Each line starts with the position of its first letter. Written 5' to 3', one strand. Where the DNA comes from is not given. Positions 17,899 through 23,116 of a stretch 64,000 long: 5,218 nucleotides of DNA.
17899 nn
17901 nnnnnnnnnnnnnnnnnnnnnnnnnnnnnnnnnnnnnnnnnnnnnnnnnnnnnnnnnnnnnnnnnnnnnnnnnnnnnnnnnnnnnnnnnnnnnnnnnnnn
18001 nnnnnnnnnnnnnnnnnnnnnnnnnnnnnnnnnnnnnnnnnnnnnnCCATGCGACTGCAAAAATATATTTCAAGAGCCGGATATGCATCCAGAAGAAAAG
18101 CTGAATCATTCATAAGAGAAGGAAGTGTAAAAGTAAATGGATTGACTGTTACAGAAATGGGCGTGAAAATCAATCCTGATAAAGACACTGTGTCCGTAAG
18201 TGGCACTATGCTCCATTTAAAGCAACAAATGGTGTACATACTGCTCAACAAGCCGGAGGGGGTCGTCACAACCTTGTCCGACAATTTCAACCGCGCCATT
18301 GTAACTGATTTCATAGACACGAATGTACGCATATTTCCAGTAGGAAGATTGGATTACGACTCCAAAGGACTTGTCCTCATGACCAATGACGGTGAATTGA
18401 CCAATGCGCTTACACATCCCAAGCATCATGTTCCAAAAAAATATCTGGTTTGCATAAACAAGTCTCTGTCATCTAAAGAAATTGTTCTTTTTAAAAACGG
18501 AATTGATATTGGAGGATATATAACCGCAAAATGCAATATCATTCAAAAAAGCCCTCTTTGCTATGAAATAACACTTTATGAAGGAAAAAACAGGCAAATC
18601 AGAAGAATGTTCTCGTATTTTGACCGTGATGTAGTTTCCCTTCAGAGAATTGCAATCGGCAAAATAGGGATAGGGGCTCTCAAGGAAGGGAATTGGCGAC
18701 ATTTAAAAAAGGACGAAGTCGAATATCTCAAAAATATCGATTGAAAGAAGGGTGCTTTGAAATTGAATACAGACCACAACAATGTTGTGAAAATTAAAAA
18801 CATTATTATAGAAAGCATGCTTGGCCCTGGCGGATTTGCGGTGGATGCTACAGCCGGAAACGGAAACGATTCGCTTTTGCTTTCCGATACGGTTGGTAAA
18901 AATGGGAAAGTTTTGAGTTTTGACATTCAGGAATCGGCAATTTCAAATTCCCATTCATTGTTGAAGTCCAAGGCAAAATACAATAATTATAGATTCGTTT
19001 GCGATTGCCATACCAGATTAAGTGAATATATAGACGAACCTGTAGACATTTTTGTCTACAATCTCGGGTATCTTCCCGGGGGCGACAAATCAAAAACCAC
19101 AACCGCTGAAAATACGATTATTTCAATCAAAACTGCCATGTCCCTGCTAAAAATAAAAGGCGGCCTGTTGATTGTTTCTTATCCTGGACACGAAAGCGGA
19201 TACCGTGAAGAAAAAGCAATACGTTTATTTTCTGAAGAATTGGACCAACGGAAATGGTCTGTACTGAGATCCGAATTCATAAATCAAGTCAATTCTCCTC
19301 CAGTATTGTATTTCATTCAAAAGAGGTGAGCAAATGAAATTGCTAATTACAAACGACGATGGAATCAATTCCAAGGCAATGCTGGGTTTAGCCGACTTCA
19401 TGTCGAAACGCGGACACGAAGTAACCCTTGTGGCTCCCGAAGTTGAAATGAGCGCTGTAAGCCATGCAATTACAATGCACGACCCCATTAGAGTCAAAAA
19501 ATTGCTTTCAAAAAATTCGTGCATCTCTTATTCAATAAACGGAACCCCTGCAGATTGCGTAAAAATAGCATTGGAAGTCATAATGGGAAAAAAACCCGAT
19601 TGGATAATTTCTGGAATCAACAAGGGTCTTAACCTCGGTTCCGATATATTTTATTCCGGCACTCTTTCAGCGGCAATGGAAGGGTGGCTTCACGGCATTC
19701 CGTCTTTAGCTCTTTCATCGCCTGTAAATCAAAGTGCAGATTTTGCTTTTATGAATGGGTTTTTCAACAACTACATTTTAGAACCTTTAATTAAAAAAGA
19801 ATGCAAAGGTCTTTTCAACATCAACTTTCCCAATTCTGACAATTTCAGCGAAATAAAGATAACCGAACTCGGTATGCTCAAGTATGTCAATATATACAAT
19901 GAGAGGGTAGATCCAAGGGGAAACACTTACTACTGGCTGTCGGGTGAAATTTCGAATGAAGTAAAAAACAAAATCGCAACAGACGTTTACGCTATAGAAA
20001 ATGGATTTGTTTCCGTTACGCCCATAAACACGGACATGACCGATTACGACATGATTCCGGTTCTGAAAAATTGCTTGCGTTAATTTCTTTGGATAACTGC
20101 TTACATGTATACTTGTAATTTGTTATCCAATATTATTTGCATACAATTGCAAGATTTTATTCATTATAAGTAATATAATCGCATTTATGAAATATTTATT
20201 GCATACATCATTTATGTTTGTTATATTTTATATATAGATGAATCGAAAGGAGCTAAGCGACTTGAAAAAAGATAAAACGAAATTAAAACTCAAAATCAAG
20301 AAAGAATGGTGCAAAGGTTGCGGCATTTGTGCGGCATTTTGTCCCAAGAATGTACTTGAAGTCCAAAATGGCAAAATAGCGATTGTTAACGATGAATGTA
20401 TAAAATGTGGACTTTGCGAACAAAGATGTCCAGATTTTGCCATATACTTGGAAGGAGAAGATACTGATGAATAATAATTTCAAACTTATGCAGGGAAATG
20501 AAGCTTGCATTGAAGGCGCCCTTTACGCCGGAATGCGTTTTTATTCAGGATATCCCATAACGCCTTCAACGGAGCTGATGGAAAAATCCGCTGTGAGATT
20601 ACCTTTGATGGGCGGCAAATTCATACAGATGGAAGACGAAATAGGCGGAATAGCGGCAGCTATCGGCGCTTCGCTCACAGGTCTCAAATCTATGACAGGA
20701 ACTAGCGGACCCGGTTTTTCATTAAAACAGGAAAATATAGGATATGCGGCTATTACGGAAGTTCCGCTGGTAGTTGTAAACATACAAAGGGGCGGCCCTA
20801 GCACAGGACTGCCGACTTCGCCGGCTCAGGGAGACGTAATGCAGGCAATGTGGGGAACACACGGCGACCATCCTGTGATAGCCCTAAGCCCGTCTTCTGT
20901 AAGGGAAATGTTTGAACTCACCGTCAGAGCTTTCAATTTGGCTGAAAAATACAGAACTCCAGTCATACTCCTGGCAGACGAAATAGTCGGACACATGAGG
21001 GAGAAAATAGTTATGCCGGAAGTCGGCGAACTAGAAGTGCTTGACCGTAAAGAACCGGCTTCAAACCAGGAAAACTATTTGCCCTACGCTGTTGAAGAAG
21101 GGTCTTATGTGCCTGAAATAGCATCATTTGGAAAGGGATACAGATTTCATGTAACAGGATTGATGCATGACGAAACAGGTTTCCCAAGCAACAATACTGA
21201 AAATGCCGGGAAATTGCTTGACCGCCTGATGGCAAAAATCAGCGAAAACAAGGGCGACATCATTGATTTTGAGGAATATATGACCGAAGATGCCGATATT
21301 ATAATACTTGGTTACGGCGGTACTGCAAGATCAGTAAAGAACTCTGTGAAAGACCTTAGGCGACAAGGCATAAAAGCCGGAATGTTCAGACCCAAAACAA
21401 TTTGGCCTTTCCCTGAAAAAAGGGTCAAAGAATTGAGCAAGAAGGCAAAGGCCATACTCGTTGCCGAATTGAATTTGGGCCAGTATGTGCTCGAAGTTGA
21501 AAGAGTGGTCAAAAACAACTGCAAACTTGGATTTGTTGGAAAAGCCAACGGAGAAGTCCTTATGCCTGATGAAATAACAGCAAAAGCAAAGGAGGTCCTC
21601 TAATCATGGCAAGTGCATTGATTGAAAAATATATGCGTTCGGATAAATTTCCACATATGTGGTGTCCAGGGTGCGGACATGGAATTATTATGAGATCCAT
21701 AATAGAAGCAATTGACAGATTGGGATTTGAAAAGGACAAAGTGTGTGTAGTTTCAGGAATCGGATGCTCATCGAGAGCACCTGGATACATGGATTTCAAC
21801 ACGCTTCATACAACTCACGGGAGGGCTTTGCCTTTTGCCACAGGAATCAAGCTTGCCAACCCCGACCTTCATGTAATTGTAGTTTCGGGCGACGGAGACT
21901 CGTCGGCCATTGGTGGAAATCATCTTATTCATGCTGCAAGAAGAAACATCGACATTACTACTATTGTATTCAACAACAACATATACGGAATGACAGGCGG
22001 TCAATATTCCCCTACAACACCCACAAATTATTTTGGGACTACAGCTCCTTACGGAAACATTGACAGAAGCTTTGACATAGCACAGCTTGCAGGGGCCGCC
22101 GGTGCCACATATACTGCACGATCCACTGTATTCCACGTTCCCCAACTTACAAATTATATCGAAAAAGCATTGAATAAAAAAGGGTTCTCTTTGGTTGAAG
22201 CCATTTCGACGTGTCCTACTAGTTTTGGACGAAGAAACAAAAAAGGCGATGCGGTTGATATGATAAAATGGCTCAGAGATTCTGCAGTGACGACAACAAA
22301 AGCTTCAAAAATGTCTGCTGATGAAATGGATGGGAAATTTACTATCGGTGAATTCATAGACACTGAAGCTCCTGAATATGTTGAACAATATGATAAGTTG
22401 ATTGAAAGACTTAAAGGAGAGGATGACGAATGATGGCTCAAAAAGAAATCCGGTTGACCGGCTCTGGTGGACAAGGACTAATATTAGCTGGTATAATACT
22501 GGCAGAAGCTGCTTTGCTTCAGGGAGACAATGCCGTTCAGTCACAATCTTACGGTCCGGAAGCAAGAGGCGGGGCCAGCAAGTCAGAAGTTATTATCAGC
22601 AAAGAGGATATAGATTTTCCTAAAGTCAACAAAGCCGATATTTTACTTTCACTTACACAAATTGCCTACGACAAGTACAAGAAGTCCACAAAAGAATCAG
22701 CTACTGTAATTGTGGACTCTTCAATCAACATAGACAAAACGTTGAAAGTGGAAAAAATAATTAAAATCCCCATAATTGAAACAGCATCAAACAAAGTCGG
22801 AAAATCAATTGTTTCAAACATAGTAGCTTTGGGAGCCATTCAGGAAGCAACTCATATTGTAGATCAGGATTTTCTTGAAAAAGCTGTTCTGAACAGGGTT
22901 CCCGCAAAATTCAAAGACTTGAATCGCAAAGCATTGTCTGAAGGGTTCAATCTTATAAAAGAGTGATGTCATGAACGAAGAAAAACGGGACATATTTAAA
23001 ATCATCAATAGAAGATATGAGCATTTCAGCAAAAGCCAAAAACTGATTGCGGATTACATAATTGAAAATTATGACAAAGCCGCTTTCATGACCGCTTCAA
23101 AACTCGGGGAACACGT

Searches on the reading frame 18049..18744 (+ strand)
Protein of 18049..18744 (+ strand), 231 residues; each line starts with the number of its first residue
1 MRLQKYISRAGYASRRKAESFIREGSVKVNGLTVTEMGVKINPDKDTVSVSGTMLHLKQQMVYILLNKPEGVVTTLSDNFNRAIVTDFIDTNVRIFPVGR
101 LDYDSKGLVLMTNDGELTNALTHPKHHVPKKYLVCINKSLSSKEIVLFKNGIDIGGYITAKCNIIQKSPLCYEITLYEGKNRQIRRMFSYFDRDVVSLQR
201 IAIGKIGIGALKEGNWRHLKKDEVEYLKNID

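Call 42: search_protein_families(library=pfam, proteins=[window:18049-18744:+], max_evalue=0.00001)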
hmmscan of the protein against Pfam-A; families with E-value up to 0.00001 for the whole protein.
window:18049-18744:+ (231 aa): 2 families
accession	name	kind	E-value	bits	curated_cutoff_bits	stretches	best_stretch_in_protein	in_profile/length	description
PF00849.27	PseudoU_synth_2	-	2.8e-23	83.3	26.8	1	63-189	2-151/152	RNA pseudouridylate synthase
PF01479.30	S4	-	1.6e-10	40.9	22.8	1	1-40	1-41/48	S4 domain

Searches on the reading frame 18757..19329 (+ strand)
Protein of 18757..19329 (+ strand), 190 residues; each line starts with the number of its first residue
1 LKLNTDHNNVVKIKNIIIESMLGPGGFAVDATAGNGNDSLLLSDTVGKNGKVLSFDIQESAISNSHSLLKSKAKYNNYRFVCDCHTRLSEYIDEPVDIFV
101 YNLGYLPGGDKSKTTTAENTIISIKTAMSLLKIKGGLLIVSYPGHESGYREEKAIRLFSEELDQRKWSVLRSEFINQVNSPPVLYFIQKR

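Call 42: search_protein_families(library=pfam, proteins=[window:18757-19329:+], max_evalue=0.00001)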
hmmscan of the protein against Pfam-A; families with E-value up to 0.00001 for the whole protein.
window:18757-19329:+ (190 aa): 2 families
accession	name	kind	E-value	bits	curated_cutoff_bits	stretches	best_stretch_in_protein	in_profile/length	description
PF06962.18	rRNA_methylase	-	2.1e-44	151.2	22.7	1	52-188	1-137/137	Putative rRNA methylase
PF13847.12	Methyltransf_31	-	8.2e-10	39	27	1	29-143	8-113/145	Methyltransferase domain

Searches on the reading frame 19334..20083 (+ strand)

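Call 42: search_protein_families(library=pfam, proteins=[window:19334-20083:+], max_evalue=0.00001)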
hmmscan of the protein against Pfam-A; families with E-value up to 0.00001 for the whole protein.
window:19334-20083:+ (249 aa): 1 family
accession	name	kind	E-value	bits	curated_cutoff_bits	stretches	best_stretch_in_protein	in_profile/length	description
PF01975.23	SurE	-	2.9e-54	184.2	22.1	1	4-184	2-187/189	Survival protein SurE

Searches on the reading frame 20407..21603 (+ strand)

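Call 42: search_protein_families(library=pfam, proteins=[window:20407-21603:+], max_evalue=0.00001)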
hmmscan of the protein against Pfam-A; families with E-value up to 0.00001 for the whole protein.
window:20407-21603:+ (398 aa): 3 families
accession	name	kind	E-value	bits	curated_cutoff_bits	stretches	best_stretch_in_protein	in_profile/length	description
PF01855.24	POR_N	-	2.1e-68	231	27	1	36-264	1-222/231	Pyruvate flavodoxin/ferredoxin oxidoreductase, thiamine diP-bdg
PF17147.9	PFOR_II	-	3.4e-23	82.4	27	1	296-390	1-102/102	Pyruvate:ferredoxin oxidoreductase core domain II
PF02780.25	Transketolase_C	-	1.1e-06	29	25.9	1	293-354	7-68/124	Transketolase, C-terminal domain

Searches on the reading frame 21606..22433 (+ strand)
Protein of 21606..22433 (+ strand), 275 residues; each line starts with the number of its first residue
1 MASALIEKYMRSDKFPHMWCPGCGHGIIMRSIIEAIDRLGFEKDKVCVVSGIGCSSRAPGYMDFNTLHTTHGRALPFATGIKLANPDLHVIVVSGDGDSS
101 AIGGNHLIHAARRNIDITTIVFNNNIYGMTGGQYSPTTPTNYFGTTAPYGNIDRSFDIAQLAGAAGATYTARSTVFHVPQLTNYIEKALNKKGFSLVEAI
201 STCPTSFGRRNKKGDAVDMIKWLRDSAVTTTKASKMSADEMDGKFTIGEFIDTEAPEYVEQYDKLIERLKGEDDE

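Call 42: search_protein_families(library=pfam, proteins=[window:21606-22433:+], max_evalue=0.00001)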
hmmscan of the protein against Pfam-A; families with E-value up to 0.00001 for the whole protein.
window:21606-22433:+ (275 aa): 1 family
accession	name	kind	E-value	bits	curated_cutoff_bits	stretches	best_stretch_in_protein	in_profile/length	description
PF02775.26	TPP_enzyme_C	-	3.7e-37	127.9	21.9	1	52-198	2-150/151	Thiamine pyrophosphate enzyme, C-terminal TPP binding domain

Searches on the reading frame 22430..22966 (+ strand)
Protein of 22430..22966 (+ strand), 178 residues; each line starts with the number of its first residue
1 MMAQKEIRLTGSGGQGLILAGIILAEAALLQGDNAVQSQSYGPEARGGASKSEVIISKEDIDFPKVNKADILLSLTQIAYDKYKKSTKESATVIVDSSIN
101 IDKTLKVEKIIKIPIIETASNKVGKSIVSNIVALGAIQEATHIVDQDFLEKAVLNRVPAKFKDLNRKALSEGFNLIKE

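Call 42: search_protein_families(library=pfam, proteins=[window:22430-22966:+], max_evalue=0.00001)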
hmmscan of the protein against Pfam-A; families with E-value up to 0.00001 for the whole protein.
window:22430-22966:+ (178 aa): 1 family
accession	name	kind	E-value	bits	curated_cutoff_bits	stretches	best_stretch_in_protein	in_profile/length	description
PF01558.24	POR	-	4.5e-30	105.5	27.4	1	13-173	1-172/173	Pyruvate ferredoxin/flavodoxin oxidoreductase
